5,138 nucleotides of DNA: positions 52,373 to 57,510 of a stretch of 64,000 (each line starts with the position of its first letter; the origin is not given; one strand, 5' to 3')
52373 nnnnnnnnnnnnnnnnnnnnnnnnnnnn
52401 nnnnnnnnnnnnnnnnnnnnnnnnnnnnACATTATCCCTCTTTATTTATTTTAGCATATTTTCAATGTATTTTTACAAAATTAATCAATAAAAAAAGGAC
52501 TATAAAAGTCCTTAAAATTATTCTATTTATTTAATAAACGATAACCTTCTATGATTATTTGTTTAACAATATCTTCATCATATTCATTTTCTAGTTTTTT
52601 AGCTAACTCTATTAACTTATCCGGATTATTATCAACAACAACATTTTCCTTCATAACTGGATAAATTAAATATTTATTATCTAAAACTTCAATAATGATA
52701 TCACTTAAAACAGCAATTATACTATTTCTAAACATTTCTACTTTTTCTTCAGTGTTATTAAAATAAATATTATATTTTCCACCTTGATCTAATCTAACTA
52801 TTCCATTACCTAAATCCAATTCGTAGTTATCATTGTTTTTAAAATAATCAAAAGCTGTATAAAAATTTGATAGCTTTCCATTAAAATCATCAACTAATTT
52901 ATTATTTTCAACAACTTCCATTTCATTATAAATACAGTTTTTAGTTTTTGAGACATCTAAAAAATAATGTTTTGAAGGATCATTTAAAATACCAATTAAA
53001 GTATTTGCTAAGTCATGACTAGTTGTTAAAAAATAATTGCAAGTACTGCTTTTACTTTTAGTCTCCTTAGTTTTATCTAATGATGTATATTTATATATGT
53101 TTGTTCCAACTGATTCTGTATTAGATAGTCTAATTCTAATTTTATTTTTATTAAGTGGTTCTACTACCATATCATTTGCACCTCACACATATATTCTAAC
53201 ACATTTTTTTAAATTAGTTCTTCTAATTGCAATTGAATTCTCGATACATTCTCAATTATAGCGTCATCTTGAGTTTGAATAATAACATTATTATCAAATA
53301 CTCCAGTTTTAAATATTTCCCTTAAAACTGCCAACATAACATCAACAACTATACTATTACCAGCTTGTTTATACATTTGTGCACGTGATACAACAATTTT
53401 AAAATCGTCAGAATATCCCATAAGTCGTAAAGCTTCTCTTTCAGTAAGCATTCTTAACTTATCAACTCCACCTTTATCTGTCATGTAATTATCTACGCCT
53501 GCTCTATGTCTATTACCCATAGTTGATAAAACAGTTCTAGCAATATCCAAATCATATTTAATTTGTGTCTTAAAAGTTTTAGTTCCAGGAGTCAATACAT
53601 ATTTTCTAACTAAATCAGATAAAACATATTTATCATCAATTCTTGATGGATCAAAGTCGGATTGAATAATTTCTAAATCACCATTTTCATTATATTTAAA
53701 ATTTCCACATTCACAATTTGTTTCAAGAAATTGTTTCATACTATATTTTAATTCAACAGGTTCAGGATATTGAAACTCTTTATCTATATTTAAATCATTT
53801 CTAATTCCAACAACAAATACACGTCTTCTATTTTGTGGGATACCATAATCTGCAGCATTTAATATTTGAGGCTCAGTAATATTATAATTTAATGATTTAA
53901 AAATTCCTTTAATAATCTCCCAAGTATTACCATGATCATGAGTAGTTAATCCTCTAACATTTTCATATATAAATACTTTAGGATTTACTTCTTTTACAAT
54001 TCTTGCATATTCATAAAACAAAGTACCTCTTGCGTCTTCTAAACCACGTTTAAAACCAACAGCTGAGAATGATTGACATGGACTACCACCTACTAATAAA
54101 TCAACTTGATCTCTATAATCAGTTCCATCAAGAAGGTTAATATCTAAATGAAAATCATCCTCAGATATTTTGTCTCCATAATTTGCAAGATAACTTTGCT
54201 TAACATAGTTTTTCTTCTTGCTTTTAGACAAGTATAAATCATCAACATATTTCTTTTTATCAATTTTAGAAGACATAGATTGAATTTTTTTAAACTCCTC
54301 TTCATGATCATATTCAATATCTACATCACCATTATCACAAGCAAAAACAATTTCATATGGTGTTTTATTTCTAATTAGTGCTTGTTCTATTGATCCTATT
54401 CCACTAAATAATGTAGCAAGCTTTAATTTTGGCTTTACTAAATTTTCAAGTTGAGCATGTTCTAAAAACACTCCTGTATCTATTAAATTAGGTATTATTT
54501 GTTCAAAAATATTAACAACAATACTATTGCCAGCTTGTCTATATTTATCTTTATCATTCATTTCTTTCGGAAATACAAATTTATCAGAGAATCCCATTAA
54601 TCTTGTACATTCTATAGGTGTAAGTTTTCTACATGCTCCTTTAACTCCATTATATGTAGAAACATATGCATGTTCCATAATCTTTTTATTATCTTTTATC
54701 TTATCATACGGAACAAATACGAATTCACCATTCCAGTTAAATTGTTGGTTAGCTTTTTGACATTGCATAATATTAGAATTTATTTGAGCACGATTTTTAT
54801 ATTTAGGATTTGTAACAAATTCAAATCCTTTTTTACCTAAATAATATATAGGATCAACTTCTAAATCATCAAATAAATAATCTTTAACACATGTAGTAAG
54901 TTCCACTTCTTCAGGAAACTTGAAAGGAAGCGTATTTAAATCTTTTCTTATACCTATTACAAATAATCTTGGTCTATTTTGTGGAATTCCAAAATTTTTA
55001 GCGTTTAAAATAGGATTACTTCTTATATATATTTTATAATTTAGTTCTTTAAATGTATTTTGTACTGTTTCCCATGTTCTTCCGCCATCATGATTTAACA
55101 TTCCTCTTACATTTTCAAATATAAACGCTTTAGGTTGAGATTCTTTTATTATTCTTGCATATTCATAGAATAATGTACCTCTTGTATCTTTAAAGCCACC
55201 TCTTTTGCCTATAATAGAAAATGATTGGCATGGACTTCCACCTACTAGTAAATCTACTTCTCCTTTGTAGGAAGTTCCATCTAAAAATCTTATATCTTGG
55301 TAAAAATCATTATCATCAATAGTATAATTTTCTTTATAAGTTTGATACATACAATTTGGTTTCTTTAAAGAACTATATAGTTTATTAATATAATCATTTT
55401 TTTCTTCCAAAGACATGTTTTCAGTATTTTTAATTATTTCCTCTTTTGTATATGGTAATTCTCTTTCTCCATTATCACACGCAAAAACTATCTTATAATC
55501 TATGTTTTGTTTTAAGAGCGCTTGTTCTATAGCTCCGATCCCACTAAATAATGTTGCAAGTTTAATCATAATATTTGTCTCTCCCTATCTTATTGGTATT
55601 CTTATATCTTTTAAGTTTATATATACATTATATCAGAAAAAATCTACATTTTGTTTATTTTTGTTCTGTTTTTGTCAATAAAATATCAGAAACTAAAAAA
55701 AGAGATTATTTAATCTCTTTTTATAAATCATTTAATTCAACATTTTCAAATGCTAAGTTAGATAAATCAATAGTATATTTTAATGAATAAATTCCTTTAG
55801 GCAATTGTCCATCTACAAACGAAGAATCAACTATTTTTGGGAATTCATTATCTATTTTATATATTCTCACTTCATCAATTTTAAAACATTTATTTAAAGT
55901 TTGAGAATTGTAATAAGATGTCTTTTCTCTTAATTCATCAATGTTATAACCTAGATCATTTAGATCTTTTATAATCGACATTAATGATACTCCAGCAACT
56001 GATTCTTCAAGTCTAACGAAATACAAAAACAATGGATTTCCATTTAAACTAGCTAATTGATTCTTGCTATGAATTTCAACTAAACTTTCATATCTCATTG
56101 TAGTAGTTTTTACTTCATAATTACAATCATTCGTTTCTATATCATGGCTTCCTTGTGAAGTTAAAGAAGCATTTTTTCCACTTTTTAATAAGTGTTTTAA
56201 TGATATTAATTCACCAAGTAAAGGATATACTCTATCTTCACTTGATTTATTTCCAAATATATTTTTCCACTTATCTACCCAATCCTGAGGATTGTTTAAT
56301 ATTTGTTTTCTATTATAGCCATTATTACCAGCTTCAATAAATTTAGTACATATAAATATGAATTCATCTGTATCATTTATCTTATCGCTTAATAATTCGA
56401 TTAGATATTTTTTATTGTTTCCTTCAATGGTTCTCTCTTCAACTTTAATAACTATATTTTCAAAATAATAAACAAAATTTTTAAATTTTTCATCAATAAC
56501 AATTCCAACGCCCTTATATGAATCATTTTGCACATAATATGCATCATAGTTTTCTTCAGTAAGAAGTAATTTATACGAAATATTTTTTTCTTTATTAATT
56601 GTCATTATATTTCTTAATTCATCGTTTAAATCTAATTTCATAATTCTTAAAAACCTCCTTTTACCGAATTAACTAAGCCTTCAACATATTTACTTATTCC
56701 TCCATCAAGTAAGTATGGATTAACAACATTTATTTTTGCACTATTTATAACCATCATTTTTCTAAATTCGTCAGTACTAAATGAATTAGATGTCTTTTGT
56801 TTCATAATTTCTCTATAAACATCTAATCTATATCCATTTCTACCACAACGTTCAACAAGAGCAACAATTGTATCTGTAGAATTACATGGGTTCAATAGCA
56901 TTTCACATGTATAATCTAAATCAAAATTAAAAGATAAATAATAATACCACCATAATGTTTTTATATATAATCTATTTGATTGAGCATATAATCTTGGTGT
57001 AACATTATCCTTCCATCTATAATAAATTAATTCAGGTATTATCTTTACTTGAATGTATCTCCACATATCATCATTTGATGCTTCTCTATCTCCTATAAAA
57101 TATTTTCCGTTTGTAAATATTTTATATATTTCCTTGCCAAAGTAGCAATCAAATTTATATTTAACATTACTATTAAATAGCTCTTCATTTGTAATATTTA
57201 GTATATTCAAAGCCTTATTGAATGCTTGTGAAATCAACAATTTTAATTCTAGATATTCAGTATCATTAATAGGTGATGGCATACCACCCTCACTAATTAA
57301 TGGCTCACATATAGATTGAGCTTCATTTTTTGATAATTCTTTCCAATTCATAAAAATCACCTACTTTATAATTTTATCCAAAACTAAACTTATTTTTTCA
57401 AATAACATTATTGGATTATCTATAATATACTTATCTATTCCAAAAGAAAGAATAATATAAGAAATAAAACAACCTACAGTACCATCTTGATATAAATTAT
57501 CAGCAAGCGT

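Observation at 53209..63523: Uncharacterised RM-like defence module: fused double Dcm + MORC/GHKL ATPase + Z1-domain NTPase + four unknown proteins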

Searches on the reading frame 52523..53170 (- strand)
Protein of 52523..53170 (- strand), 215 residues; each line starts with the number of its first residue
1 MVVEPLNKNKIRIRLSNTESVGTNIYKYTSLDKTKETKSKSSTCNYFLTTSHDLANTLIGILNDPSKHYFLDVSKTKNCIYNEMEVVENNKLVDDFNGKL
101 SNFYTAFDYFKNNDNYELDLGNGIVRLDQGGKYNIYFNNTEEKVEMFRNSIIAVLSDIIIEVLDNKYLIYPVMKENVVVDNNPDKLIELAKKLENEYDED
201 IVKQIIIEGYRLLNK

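Call 4: search_protein_families(library=pfam, proteins=[window:52523-53170:-], max_evalue=0.1)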
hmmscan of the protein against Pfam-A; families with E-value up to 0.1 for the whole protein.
window:52523-53170:- (215 aa): 0 families

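Call 5: search_protein_families(library=padloc, proteins=[window:52523-53170:-], max_evalue=0.1)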
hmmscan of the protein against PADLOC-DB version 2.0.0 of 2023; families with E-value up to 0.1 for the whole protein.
window:52523-53170:- (215 aa): 0 families

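Call 6: search_protein_families(library=ncbifam, proteins=[window:52523-53170:-], max_evalue=0.1)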
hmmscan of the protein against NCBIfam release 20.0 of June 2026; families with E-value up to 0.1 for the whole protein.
window:52523-53170:- (215 aa): 0 families

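Call 29: search_protein_families(library=pfam, proteins=[window:52523-53170:-], max_evalue=10)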
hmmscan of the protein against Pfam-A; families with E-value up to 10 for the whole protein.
window:52523-53170:- (215 aa): 0 families

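Call 70: search_protein_families(library=phrogs, proteins=[window:52523-53170:-], max_evalue=0.1)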
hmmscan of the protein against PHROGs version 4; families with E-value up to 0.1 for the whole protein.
window:52523-53170:- (215 aa): 2 families
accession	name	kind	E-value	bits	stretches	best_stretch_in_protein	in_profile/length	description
phrog_9583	-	unknown function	0.018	16.6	1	139-199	20-78/113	-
phrog_34456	-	unknown function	0.076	14.2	1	104-157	16-70/77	-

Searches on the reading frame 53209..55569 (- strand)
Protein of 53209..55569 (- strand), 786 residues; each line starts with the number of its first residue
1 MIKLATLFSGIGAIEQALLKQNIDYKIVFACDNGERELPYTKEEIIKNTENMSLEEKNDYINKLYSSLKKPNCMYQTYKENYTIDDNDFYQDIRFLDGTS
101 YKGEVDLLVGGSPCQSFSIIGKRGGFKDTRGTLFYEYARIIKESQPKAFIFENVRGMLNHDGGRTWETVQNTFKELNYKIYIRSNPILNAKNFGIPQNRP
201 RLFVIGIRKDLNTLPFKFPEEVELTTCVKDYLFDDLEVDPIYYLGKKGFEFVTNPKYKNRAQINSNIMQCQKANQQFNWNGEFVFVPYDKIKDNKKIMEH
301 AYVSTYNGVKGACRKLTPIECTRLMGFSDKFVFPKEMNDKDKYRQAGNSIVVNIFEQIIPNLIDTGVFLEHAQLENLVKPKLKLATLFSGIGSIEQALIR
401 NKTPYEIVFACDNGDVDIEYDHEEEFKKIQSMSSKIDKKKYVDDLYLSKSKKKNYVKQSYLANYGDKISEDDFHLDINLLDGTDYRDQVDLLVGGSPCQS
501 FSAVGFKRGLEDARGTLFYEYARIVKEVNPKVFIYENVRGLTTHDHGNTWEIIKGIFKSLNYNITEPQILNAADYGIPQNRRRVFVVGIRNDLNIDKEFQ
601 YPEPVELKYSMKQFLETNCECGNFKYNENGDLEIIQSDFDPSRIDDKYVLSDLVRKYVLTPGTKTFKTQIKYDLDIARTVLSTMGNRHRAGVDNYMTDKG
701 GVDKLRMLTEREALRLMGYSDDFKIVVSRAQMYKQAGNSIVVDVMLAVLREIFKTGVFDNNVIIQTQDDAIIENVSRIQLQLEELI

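Call 4: search_protein_families(library=pfam, proteins=[window:53209-55569:-], max_evalue=0.1)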
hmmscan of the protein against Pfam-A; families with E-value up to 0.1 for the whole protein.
window:53209-55569:- (786 aa): 1 family
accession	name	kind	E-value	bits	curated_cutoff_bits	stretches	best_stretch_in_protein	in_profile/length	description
PF00145.23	DNA_methylase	-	6.4e-137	456.7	22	2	57-362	20-322/324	C-5 cytosine-specific DNA methylase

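Call 5: search_protein_families(library=padloc, proteins=[window:53209-55569:-], max_evalue=0.1)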
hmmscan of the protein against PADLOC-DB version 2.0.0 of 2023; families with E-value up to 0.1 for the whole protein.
window:53209-55569:- (786 aa): 65 families (the best 25 are shown)
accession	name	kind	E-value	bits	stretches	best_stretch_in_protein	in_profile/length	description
PDLC03272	MTase_II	-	2e-152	506.1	2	75-364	109-388/407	Type II methyltransferase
PDLC03378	MTase_II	-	4.1e-110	366.3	2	381-755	2-329/344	Type II methyltransferase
PDLC03361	MTase_II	-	4.2e-94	313.9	2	450-752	114-433/455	Type II methyltransferase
PDLC03734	oMTase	-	8.2e-93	309.8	4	84-211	49-172/444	orphan methyltransferase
PDLC00026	DruM2|DruM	-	4.7e-90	300.5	2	475-754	55-316/336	DNA cytosine methylase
PDLC03217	MTase_II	-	3.8e-88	294.7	2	449-750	411-695/703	Type II methyltransferase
PDLC03326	MTase_II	-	1.5e-85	285.9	4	487-610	73-193/412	Type II methyltransferase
PDLC03234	MTase_II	-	4.4e-83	277.6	4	485-613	70-194/375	Type II methyltransferase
PDLC00027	DruM2|DruM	-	4.1e-82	274.4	4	487-613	70-193/361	DNA cytosine methylase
PDLC02653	DrmMII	-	4.9e-74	247.2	3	76-364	40-311/333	DrmMII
PDLC00033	DruM2|DruM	-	3.5e-72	241.7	3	486-615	89-216/368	DNA cytosine methylase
PDLC03242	MTase_II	-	6.6e-70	234.1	3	440-618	120-289/409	Type II methyltransferase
PDLC00031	DruM2|DruM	-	1.3e-68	229.8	2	484-611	68-191/361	DNA cytosine methylase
PDLC03307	MTase_II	-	1.4e-68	229.8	3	470-753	45-366/382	Type II methyltransferase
PDLC03330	MTase_II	-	1.8e-68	229.3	2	101-234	161-294/430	Type II methyltransferase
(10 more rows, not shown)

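Call 6: search_protein_families(library=ncbifam, proteins=[window:53209-55569:-], max_evalue=0.1)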
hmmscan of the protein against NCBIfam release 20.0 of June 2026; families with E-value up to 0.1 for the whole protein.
window:53209-55569:- (786 aa): 2 families
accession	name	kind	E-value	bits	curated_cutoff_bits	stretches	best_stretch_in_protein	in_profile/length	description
TIGR00675.1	dcm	superfamily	3e-144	480.7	100.65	2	6-361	3-328/329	DNA (cytosine-5-)-methyltransferase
NF007772.0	PRK10458.1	subfamily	6e-62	209.7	710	3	84-359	154-449/472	DNA cytosine methylase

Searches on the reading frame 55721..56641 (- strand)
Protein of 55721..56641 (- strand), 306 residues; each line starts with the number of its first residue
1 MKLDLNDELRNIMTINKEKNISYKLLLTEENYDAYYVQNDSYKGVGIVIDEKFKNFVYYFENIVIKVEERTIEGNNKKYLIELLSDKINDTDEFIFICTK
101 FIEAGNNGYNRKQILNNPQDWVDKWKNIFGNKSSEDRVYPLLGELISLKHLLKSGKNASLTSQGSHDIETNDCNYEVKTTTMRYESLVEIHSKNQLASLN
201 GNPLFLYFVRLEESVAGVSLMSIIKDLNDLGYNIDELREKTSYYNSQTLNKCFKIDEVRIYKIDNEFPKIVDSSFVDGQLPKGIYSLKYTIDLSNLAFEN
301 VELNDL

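Call 4: search_protein_families(library=pfam, proteins=[window:55721-56641:-], max_evalue=0.1)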
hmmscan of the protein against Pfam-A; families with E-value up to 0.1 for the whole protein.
window:55721-56641:- (306 aa): 1 family
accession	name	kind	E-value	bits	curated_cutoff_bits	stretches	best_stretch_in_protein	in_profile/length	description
PF14390.12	DUF4420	-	1.2e-25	90.9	27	1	66-294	62-306/306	Putative PD-(D/E)XK family member, (DUF4420)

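Call 5: search_protein_families(library=padloc, proteins=[window:55721-56641:-], max_evalue=0.1)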
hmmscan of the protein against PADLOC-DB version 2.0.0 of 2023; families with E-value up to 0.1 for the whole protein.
window:55721-56641:- (306 aa): 1 family
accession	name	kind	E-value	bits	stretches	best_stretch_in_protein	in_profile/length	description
PDLC02206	MzaD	-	1.2e-05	23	1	135-228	149-248/342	-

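Call 6: search_protein_families(library=ncbifam, proteins=[window:55721-56641:-], max_evalue=0.1)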
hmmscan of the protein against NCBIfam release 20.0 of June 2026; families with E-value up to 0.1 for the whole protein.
window:55721-56641:- (306 aa): 1 family
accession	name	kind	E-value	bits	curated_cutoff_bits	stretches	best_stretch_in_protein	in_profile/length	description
NF041934.1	MzaD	equivalog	1e-12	47.9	420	1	111-304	112-319/326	MZA anti-phage system associated PD-(D/E)XK motif protein MzaD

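Call 70: search_protein_families(library=phrogs, proteins=[window:55721-56641:-], max_evalue=0.1)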
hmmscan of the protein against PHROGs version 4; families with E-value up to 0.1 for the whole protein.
window:55721-56641:- (306 aa): 0 families

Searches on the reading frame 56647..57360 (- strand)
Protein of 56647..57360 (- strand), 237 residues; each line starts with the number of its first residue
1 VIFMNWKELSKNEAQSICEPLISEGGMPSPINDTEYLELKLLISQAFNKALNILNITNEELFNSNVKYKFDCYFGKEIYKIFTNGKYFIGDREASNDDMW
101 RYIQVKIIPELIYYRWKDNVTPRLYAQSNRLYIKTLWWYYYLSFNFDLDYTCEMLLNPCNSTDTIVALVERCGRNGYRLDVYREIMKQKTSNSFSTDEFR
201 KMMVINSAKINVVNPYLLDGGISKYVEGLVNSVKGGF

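Call 4: search_protein_families(library=pfam, proteins=[window:56647-57360:-], max_evalue=0.1)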
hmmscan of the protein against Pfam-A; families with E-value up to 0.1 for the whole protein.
window:56647-57360:- (237 aa): 0 families

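Call 5: search_protein_families(library=padloc, proteins=[window:56647-57360:-], max_evalue=0.1)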
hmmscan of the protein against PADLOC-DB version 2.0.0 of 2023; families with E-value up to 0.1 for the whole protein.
window:56647-57360:- (237 aa): 0 families

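Call 6: search_protein_families(library=ncbifam, proteins=[window:56647-57360:-], max_evalue=0.1)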
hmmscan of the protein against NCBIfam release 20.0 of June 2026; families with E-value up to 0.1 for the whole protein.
window:56647-57360:- (237 aa): 0 families

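Call 29: search_protein_families(library=pfam, proteins=[window:56647-57360:-], max_evalue=10)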
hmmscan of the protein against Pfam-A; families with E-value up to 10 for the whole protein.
window:56647-57360:- (237 aa): 0 families

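Call 60: search_solved_structures(query=A3, max_evalue=10, show_alignments=1)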
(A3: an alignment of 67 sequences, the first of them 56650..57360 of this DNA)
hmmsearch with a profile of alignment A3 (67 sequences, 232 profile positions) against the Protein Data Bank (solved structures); distinct sequences matched with E-value up to 10: 0.

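Call 62: search_protein_families(library=pfam, alignment_id=A3, max_evalue=0.01)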
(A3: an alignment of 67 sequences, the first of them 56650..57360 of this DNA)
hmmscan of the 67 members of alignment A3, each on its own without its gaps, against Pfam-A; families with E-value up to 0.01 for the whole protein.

A. member 1, window:56650-57360:- (237 aa): 0 families

B. families by the number of members that match (of 67 scanned): 5 families
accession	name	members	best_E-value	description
PF19866.4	DUF6339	28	3.1e-66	Family of unknown function (DUF6339)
PF02847.23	MA3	1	0.0026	MA3 domain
PF22721.1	TBP-TOTE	1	0.004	TATA-binding-like protein domain of the TOTE conflict systems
PF15608.11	PELOTA_1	1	0.0043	PELOTA RNA binding domain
PF12366.13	Casc1_C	1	0.0059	Cancer susceptibility candidate 1 C-terminal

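Call 70: search_protein_families(library=phrogs, proteins=[window:56647-57360:-], max_evalue=0.1)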
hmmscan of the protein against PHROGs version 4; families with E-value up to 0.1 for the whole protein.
window:56647-57360:- (237 aa): 0 families
